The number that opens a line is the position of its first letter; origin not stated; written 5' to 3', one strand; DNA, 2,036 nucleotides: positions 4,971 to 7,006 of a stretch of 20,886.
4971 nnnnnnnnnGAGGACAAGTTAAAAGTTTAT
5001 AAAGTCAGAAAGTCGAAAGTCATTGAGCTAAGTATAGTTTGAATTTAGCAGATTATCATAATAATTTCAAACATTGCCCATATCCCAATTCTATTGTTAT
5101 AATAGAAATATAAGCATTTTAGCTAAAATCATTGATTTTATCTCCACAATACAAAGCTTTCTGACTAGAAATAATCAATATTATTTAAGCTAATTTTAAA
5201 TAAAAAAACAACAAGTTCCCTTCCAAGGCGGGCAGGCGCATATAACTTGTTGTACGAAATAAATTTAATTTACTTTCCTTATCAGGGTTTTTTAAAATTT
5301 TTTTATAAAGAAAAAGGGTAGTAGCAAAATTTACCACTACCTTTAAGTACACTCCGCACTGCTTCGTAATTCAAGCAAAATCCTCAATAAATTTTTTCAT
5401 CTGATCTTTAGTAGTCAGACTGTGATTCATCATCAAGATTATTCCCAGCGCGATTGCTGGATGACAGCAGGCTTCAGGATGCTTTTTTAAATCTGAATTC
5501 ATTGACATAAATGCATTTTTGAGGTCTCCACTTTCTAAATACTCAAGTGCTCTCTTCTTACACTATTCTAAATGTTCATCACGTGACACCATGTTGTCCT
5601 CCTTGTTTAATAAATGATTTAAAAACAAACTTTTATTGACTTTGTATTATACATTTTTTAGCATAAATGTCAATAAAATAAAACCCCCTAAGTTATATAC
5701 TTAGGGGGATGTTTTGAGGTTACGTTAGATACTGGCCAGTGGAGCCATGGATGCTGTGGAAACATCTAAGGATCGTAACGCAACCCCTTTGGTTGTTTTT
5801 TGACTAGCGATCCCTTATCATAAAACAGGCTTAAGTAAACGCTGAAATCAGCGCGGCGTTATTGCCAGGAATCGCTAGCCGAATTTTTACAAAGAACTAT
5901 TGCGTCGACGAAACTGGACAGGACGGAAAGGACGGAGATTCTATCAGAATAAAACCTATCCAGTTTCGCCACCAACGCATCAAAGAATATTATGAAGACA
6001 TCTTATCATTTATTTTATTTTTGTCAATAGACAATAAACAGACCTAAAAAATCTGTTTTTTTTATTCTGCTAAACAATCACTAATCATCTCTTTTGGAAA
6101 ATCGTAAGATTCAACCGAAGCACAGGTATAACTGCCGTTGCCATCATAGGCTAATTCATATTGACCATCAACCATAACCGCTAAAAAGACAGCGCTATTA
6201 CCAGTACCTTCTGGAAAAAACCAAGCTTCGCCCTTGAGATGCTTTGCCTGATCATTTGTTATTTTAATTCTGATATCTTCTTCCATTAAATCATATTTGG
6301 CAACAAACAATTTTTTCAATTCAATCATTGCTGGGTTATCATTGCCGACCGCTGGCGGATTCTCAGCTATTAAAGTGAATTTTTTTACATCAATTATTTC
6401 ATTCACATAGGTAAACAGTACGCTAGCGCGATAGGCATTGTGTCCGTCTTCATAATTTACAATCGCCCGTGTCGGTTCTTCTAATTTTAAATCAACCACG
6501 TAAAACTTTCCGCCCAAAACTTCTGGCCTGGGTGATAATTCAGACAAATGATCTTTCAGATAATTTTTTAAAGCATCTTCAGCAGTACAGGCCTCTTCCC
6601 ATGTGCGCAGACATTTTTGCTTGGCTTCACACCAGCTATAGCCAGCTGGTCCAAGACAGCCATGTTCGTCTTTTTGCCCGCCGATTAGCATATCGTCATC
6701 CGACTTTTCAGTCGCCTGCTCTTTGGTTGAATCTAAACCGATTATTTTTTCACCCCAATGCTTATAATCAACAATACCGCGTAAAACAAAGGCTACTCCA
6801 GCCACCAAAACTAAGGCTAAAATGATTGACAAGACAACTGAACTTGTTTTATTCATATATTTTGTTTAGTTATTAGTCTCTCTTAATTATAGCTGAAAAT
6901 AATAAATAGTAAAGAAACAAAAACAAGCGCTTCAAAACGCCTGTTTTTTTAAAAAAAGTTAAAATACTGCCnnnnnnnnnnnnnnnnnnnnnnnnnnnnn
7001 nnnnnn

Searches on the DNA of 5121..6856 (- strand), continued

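Call 110: search_with_rna_model(model_id=R2, sources=[window, L003, L004, L008, L009, L010, L011, L012, L013, L014, L015, L016, L017, L018, L019, L020, L021, L022, L023, L024, L025, L026, L027, L028, L029, L030, L031, L032, L033, L034, L035, L036, L037, L038, L039, L040, L041, L042, L043, L044, L045, L046, L047, L048, L049, L050, L051, L052, L053, L054, L055, L056, L057, L058, L059, L060, L061, L062, L063, L064, L065, L066, L067, L068, L069, L070, L071, L072, L073, L074, L075, L076, L077, L078, L079, L080, L081, L082, L083, L084, L085, L086, L087, L168, L169, L174, L177], max_evalue=5)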
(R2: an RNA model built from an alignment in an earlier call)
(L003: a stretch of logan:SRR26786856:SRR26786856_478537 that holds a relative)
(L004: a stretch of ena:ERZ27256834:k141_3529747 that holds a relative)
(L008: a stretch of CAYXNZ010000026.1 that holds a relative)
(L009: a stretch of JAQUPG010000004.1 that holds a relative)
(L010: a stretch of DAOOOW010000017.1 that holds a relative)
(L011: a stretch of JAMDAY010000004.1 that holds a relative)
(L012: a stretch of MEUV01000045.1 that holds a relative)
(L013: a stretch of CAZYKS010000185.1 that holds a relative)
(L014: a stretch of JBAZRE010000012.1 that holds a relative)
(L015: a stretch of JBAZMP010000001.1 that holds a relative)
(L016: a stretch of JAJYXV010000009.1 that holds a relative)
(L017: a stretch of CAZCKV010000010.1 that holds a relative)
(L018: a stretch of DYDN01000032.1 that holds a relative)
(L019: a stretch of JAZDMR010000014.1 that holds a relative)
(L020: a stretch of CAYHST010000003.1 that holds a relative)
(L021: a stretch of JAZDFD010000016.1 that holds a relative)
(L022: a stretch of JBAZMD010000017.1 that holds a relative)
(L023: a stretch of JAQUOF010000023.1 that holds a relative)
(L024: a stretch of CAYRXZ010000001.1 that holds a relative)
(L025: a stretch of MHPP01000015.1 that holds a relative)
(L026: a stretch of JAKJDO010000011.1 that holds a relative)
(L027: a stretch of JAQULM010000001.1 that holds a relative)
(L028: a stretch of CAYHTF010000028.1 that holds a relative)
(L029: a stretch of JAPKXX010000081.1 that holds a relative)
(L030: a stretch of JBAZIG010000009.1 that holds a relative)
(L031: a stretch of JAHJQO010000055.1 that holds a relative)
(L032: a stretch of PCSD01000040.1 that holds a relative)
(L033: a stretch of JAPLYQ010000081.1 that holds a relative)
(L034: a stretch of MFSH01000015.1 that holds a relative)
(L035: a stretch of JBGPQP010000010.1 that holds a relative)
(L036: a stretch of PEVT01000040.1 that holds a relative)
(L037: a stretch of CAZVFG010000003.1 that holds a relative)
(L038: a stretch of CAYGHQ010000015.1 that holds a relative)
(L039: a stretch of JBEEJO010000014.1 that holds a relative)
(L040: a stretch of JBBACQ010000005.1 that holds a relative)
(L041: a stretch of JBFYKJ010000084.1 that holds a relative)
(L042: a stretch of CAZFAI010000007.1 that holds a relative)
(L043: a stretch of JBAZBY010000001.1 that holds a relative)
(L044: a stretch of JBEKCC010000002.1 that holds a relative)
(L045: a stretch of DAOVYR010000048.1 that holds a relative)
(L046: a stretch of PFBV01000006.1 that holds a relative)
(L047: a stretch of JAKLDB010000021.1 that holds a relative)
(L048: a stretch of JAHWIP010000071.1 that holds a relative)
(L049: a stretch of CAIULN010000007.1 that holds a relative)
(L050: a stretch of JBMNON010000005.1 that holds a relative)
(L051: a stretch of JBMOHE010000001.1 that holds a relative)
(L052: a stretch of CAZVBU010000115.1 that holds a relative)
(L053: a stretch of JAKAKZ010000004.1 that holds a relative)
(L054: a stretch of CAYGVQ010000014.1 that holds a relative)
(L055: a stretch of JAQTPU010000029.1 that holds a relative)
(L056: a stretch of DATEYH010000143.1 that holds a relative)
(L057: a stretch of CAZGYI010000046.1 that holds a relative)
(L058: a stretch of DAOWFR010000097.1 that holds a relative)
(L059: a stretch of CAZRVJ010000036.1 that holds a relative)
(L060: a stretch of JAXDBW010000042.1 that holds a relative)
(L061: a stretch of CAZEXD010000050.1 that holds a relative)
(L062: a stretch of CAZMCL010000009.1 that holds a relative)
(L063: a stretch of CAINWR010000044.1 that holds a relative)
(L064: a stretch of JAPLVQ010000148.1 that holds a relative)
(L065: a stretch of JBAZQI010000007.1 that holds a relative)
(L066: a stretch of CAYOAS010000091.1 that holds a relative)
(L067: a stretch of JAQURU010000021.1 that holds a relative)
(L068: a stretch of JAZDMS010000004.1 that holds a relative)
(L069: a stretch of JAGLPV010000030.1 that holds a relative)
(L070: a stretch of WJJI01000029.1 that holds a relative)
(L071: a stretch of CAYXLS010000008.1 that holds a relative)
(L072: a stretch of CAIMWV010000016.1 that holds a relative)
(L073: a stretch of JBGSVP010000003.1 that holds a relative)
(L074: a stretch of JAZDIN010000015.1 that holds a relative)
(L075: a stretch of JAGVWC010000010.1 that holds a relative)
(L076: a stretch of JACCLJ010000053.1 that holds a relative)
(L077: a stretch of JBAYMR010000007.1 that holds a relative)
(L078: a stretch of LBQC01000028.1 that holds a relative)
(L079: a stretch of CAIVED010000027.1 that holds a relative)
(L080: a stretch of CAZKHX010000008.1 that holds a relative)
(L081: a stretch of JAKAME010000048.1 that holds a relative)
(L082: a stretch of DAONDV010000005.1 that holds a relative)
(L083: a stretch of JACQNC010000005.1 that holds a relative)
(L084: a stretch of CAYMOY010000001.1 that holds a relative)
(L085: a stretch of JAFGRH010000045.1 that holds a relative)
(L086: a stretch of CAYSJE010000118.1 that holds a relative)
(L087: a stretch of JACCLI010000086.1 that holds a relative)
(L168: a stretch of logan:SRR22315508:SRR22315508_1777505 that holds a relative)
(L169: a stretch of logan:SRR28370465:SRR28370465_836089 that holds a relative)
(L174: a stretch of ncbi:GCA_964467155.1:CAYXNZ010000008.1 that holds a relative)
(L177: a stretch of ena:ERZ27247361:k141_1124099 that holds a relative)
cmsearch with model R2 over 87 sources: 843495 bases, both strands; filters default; matches with E-value up to 5: 3.
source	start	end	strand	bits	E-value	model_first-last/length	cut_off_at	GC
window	5901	5979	-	111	4.6e-24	1-79/79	no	0.49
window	5901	5979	+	25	0.013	1-79/79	no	0.49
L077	10089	10149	+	16.1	2.1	1-79/79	no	0.72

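Call 111: search_with_rna_model(model_id=R2, sources=[L091, L092, L093, L094, L095, L096, L097, L098, L099, L100, L101, L102, L103, L104, L105, L106, L107, L108, L110, L111, L112, L113, L114, L115, L116, L117, L118, L119, L120, L121, L122, L123, L124, L125, L126, L127, L128, L129, L130, L131, L132, L133, L135, L136, L137, L138, L139, L140, L141, L142, L143, L144, L145, L146, L147, L148, L149, L150, L151, L152, L153, L154, L155, L156, L157, L158, L159, L160, L161, L162, L163, L164, L165, L166, L167, L178, L179, L180, L181, L182, L183, L184, L185, L186, L188, L189, L190, L191, L192, L193, L194, L195, L196, L197, L198, L199, L200, L201, L202, L205], max_evalue=5)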
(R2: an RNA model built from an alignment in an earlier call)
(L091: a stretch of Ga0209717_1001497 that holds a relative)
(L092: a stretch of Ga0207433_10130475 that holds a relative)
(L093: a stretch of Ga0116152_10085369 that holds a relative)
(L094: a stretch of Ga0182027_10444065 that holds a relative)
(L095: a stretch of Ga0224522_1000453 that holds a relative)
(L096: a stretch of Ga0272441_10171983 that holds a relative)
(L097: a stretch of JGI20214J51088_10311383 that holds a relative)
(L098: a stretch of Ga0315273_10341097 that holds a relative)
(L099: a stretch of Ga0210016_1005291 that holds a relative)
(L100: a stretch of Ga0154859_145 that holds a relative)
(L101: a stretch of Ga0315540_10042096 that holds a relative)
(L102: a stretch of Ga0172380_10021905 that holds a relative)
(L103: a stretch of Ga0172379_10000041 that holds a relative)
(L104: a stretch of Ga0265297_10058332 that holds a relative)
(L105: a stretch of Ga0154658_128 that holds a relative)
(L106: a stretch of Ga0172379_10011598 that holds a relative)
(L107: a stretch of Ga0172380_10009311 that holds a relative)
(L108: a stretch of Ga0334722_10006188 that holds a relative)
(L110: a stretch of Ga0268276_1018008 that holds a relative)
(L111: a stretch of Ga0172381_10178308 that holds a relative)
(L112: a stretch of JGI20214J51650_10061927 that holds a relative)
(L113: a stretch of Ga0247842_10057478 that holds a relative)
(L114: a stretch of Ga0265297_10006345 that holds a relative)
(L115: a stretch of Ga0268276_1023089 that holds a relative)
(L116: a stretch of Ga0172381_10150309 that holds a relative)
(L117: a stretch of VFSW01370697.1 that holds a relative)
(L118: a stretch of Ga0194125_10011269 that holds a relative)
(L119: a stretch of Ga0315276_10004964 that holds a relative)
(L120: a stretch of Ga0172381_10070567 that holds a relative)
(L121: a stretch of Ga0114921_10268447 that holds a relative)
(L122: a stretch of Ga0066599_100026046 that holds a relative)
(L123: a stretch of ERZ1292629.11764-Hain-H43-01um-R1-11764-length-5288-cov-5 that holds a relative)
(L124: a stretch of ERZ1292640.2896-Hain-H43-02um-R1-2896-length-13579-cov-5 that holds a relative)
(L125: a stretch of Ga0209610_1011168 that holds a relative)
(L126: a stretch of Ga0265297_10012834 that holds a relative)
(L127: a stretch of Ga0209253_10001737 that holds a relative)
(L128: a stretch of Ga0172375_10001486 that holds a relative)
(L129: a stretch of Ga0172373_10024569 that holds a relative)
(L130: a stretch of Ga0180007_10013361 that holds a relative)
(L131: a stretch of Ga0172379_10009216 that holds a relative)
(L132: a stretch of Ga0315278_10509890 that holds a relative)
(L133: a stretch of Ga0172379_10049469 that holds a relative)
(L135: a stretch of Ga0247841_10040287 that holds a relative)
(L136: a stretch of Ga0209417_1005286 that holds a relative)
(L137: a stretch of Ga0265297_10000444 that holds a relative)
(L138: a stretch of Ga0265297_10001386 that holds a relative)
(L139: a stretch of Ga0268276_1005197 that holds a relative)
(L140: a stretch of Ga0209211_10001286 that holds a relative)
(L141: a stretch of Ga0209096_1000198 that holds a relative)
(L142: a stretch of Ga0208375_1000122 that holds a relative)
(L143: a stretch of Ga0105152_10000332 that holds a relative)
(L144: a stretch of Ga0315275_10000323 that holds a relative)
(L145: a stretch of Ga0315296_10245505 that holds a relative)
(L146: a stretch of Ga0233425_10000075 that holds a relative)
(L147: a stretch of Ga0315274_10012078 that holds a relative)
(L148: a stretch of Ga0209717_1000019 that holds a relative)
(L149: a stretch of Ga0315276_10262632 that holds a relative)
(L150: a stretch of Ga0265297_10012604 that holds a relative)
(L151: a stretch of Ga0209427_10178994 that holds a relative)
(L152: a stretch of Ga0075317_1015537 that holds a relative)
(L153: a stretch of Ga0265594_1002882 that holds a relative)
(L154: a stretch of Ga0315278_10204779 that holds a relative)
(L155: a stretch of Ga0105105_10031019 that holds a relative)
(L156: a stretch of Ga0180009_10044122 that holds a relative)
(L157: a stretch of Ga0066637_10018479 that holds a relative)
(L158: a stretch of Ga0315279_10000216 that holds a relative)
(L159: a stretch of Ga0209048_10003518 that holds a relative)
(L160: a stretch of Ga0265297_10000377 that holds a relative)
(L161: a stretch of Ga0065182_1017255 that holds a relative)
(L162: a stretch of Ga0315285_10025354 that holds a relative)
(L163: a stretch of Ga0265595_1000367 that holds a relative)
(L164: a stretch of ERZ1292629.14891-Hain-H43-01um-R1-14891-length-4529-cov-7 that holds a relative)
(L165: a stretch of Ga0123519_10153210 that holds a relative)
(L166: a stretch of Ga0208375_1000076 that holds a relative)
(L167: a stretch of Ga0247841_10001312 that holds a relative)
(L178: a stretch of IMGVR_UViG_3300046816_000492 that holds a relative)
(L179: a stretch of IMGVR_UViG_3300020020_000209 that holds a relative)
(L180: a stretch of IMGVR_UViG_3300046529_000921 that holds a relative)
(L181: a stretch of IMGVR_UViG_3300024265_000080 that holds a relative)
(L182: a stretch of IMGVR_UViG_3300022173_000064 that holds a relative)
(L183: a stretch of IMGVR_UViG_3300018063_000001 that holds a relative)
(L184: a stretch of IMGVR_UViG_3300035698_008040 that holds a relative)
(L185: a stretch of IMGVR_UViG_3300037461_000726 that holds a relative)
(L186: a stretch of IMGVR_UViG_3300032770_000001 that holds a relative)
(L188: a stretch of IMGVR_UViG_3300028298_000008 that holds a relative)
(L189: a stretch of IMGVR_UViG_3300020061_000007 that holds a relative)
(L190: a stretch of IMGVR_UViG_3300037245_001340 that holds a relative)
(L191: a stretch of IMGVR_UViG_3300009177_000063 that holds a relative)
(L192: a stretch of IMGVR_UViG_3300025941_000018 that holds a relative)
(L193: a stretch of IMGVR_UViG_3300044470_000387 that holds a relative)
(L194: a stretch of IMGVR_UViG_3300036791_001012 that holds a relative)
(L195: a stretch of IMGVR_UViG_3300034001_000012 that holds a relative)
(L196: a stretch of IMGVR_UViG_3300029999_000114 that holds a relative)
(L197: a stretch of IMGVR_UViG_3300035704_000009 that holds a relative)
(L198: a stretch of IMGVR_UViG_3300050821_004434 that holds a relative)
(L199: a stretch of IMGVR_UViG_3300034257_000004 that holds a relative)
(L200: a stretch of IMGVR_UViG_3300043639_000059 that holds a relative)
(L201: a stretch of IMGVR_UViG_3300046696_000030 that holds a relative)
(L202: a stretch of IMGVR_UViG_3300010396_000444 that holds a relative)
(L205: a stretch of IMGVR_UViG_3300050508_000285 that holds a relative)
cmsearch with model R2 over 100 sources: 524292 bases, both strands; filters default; matches with E-value up to 5: 2.
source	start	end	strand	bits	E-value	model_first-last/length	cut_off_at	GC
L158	2997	3073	-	14.8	2.8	1-79/79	no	0.65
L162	2996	3072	-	14.8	2.8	1-79/79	no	0.65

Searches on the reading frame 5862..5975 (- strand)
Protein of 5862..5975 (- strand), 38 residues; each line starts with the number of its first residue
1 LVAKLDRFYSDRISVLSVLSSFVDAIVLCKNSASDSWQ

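Call 71: search_protein_families(library=pfam, proteins=[window:5862-5975:-], max_evalue=1)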
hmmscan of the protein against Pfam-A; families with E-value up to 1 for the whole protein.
seq(38 aa): 0 families
